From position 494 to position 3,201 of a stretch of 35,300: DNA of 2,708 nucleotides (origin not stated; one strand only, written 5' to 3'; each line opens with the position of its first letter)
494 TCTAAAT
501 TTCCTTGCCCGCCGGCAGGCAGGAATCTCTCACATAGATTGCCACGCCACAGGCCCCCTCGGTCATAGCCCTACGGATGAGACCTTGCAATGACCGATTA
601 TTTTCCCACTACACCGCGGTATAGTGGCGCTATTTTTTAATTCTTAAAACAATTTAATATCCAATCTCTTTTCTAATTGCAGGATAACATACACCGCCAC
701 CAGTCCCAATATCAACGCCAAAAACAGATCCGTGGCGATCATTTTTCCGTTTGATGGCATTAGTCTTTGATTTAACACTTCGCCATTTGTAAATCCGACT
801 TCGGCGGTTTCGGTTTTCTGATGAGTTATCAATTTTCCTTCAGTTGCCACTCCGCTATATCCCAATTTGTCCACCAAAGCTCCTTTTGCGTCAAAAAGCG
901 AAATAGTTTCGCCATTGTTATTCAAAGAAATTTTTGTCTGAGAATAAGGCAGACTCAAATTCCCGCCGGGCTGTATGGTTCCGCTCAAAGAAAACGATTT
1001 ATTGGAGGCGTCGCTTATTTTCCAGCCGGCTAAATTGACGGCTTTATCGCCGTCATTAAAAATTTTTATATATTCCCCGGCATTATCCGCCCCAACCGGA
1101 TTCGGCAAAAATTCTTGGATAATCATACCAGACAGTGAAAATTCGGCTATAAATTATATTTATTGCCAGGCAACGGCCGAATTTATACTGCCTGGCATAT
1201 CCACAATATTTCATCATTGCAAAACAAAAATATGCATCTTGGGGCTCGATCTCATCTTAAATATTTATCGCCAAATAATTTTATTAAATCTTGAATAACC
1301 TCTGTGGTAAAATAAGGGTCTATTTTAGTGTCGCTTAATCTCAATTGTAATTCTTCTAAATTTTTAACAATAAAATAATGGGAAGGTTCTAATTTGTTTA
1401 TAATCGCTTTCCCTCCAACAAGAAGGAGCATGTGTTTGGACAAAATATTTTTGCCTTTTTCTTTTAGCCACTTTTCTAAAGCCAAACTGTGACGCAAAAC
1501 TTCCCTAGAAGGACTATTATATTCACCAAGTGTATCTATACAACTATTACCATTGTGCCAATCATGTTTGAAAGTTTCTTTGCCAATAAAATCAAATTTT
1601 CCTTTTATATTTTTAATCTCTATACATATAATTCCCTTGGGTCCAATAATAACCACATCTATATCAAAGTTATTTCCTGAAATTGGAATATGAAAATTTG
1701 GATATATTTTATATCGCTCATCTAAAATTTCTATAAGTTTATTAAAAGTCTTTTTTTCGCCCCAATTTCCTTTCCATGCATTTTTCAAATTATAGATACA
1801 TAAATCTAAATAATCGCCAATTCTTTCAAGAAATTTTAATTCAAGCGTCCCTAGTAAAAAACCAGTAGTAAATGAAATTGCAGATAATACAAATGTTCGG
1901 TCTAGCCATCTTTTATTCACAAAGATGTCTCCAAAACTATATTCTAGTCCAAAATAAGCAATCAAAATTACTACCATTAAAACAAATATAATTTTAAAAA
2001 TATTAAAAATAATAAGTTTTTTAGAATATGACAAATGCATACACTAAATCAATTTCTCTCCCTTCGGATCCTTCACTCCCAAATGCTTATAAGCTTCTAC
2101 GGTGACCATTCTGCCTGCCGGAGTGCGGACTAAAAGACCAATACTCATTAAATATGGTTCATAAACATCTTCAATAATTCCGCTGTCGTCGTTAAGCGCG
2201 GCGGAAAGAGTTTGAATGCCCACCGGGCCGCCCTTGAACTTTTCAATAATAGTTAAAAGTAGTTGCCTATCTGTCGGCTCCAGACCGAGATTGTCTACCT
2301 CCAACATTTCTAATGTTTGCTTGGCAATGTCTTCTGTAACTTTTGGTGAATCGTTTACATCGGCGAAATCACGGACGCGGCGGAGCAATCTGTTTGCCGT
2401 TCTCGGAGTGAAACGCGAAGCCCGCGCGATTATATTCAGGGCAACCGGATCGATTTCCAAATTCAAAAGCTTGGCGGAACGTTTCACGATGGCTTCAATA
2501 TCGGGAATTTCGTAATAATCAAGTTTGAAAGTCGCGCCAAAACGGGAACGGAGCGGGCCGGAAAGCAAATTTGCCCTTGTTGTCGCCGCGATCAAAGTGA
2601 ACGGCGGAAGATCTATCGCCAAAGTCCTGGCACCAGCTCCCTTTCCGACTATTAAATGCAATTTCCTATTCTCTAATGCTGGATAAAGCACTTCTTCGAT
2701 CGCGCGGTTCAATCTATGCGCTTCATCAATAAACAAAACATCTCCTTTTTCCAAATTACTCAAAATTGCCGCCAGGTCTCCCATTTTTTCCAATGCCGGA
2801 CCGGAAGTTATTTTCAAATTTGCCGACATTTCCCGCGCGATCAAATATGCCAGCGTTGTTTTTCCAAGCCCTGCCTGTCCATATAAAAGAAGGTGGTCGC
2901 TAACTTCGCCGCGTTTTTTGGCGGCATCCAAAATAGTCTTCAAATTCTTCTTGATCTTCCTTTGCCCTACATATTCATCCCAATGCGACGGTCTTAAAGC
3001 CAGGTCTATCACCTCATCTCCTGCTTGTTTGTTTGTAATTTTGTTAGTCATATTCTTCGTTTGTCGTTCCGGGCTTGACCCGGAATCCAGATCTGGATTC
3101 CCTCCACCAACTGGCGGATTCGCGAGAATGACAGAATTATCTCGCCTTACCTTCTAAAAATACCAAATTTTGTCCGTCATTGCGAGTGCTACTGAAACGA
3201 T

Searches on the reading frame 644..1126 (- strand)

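Call 42: search_protein_families(library=pfam, proteins=[window:644-1126:-], max_evalue=0.001)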
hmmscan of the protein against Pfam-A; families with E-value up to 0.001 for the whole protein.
window:644-1126:- (160 aa): 1 family
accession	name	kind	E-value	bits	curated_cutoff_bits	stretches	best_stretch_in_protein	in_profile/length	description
PF00932.25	LTD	-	2.7e-18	66.8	34.3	1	2-91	9-108/109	Lamin Tail Domain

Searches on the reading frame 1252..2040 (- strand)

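Call 42: search_protein_families(library=pfam, proteins=[window:1252-2040:-], max_evalue=0.001)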
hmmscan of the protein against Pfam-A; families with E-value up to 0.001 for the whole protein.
window:1252-2040:- (262 aa): 1 family
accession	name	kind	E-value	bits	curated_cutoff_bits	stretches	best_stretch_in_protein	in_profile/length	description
PF08378.17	NERD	-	9e-18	65.2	22.1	1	90-204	1-107/111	Nuclease-related domain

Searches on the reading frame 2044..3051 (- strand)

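Call 42: search_protein_families(library=pfam, proteins=[window:2044-3051:-], max_evalue=0.001)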
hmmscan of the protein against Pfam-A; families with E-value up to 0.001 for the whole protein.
window:2044-3051:- (335 aa): 14 families
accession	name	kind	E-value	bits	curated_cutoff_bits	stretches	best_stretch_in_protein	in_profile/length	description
PF05496.18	RuvB_N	-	3.4e-68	228.8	27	1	19-177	1-159/159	Holliday junction DNA helicase RuvB P-loop domain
PF17864.7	AAA_lid_4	-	8.8e-25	86.7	27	1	180-253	1-74/74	RuvB AAA lid domain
PF05491.19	RuvB_C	-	1.1e-22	80.1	24.7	1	255-324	2-71/72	RuvB C-terminal winged helix domain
PF00004.35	AAA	-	3.7e-18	66.7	21.2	1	54-178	1-130/131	ATPase family associated with various cellular activities (AAA)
PF07728.20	AAA_5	-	1.4e-10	41.7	22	1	53-171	1-139/139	AAA domain (dynein-related subfamily)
PF13191.12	AAA_16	-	4.2e-05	24.5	32.6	0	35-77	10-50/167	AAA ATPase domain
PF00910.28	RNA_helicase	-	0.00011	23.1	21.5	0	55-132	2-81/105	RNA helicase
PF06068.19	TIP49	-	0.00012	21.8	23.8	0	25-82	24-81/347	TIP49 P-loop domain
PF20720.3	nSTAND3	-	0.00027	21.1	27.2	1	42-110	8-73/155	Novel STAND NTPase 3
PF00158.32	Sigma54_activat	-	0.00039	20.6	20.2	0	34-76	5-47/168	Sigma-54 interaction domain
PF13401.12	AAA_22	-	0.00043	21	27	0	53-73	7-27/130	AAA domain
PF05673.19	DUF815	-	0.00057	19.6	23.8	0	25-109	28-114/249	Protein of unknown function (DUF815)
PF14532.12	Sigma54_activ_2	-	0.0006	20.5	25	0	33-135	6-105/138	Sigma-54 interaction domain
PF13173.12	AAA_14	-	0.00084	19.8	27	0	54-134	5-94/129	AAA domain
